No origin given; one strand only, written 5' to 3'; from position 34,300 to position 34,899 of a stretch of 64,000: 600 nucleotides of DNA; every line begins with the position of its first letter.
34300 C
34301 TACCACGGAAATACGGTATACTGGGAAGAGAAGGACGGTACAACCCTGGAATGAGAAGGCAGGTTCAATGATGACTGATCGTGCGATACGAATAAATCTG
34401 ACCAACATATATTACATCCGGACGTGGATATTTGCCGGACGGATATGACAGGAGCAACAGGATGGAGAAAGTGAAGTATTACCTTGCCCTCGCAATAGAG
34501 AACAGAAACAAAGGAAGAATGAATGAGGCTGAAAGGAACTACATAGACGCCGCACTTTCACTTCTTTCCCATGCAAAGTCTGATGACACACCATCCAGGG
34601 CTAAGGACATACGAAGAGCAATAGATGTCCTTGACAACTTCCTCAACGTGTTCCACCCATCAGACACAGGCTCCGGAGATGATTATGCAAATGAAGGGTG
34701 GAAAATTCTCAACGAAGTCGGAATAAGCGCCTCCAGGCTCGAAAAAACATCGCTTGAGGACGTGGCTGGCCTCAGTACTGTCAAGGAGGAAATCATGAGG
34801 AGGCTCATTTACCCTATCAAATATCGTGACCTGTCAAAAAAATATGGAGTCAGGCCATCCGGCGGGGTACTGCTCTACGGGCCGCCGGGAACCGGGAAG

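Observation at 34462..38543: Vps4-like MIT-AAA ATPase, PH-like protein, zinc-ribbon protein and ESCRT-III-like protein clustered with membrane proteins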

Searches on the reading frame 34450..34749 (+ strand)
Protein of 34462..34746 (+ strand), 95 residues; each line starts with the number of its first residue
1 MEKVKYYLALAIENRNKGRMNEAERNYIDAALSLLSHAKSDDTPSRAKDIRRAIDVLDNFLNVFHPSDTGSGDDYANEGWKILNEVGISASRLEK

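Call 33: search_protein_families(library=pfam, proteins=[window:34462-34746:+], max_evalue=10)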
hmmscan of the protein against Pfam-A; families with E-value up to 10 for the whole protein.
seq(95 aa): 1 family
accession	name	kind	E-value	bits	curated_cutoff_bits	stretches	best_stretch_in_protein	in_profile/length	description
PF04212.24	MIT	-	0.086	13.4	30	1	9-52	9-52/66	MIT (microtubule interacting and transport) domain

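Call 54: search_protein_families(library=pfam, alignment_id=A6, max_evalue=1)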
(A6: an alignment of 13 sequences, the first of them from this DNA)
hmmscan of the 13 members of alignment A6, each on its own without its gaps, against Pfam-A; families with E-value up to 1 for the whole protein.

A. member 1, seq(100 aa): 1 family
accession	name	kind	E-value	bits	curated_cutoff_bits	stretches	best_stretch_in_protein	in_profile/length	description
PF04212.24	MIT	-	0.085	13.4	30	1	13-56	9-52/66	MIT (microtubule interacting and transport) domain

B. families by the number of members that match (of 13 scanned): 16 families
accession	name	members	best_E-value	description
PF04212.24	MIT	6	5e-05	MIT (microtubule interacting and transport) domain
PF12092.13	DUF3568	2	0.013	Protein of unknown function (DUF3568)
PF24760.1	TPR_IF140_C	1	0.0092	IF140 C-terminal TPR domain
PF04640.20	PLATZ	1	0.026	PLATZ transcription factor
PF05942.16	PaREP1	1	0.03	Archaeal PaREP1/PaREP8 family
PF22703.2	Cdc6_lid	1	0.033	Cdc6 AAA+ ATPase-type lid domain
PF22927.2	INT1_R3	1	0.045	Integrator complex subunit 1, R3 domain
PF03958.22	Secretin_N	1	0.063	Bacterial type II/III secretion system short domain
PF08780.16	NTase_sub_bind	1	0.063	Nucleotidyltransferase substrate binding protein like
PF13148.11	DUF3987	1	0.071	Protein of unknown function (DUF3987)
PF17376.7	DUF5398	1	0.072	Family of unknown function (DUF5398)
PF08969.16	USP8_dimer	1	0.079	USP8 dimerisation domain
PF17169.10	NRBF2_MIT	1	0.17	MIT domain of nuclear receptor-binding factor 2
PF03763.18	Remorin_C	1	0.36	Remorin, C-terminal region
PF14992.11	TMCO5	1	0.4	TMCO5 family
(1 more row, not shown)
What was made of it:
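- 34462..35568 (+): Vps4-like ATPase, 368 aa. It has a MIT-like three-helix N-domain (residues 1-64, about 34462-34653), a linker, one AAA cassette with an LRPGRFD second region of homology, a lid and a C-terminal helix. Call 54 (Pfam MIT in 6 of 13 N-domains).
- On Vps4 / CdvC ATPases: Pfam MIT hits 6 of 13 family N-domains, best 5e-5, and the window at 0.085 (call 54).
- Checked: It hits 6 of 13 family N-domains at E<=1, best 5e-5 (calls 33, 54).
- Pfam MIT hits 6 of 13 family N-domains (call 54).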

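Call 55: search_solved_structures(query=A6, max_evalue=10, show_alignments=3)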
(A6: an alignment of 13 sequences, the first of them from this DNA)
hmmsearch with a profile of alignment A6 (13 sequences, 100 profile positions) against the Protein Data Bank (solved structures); distinct sequences matched with E-value up to 10: 13.
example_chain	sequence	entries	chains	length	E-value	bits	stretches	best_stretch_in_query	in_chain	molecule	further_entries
4hb1_A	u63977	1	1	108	0.0023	21.2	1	3-44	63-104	DHP1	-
5kc1_C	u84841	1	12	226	0.27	14.6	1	5-66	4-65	Autophagy-related protein 38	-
5tgw_A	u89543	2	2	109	0.46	13.8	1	29-85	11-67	PS1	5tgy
9snn_A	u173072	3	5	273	0.54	13.6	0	15-89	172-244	ancestral PcpI (aPcpI) | ancestral PcpI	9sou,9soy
2jbr_A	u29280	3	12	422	0.64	13.4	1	54-100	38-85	P-HYDROXYPHENYLACETATE HYDROXYLASE C2 OXYGENASE COMPONENT | P-HYDROXYPHENYLACETATE HYDROXYLASE C2:OXYGENASE COMPONENT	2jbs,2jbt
8d8k_I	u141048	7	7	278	0.88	12.9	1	44-82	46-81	37S ribosomal protein S9, mitochondrial | Small ribosomal subunit protein uS9m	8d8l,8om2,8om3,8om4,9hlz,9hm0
5mrc_II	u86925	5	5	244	0.96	12.8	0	48-82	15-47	uS9m | Small ribosomal subunit protein uS9m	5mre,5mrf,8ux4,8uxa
6z35_A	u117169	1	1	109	0.97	12.8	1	40-85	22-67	Maquette 2-1ip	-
7y17_C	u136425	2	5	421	1.2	12.6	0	33-72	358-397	LAS1 protein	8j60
1yxr_A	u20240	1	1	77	1.4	12.3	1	6-51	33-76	vacuolar protein sorting factor 4A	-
2jq9_A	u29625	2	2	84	1.5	12.2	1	6-52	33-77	Vacuolar protein sorting-associating protein 4A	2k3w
9is6_B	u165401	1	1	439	2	11.8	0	18-74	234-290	COP9 signalosome complex subunit 2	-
8ga6_A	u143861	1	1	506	7.6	9.9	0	4-40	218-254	THR6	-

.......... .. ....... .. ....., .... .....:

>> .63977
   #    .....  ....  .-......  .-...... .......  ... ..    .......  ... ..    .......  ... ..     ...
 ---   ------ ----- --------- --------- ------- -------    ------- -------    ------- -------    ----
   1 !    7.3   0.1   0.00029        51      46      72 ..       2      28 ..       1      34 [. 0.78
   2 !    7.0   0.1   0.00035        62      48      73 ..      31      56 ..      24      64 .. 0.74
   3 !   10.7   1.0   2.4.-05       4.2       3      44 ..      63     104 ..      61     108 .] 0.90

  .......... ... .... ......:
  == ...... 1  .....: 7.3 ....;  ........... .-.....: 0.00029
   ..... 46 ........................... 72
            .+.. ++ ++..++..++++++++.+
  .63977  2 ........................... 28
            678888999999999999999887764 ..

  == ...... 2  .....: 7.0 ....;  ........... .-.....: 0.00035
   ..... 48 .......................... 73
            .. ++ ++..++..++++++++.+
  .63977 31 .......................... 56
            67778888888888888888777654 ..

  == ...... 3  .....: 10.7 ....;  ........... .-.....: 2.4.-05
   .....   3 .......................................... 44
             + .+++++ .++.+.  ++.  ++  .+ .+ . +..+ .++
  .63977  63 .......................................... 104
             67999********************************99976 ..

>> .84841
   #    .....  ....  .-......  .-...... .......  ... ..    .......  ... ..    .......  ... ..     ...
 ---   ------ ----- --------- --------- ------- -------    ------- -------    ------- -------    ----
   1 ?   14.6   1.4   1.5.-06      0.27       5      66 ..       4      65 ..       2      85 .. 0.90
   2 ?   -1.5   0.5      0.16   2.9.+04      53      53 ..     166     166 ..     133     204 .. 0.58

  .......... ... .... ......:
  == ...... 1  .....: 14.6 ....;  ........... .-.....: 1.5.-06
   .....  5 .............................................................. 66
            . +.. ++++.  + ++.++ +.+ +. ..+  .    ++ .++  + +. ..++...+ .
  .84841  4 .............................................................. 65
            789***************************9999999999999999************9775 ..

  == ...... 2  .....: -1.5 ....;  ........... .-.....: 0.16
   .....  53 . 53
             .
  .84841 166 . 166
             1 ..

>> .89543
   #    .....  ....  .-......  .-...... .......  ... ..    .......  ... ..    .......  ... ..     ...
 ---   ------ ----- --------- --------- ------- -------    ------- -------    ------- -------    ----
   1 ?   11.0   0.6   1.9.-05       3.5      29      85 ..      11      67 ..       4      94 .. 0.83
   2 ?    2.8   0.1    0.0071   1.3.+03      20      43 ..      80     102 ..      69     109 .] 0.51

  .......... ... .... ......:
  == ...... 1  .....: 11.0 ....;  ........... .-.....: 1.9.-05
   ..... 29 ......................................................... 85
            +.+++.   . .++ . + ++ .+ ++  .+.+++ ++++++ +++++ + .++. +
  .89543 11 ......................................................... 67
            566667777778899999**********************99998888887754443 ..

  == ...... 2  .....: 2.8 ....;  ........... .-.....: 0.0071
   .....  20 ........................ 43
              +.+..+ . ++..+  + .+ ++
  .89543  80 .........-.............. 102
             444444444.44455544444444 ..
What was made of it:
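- On Vps4 / CdvC ATPases: Weak PDB profile hits include the Atg38 N-terminal region and VPS4A (call 55).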
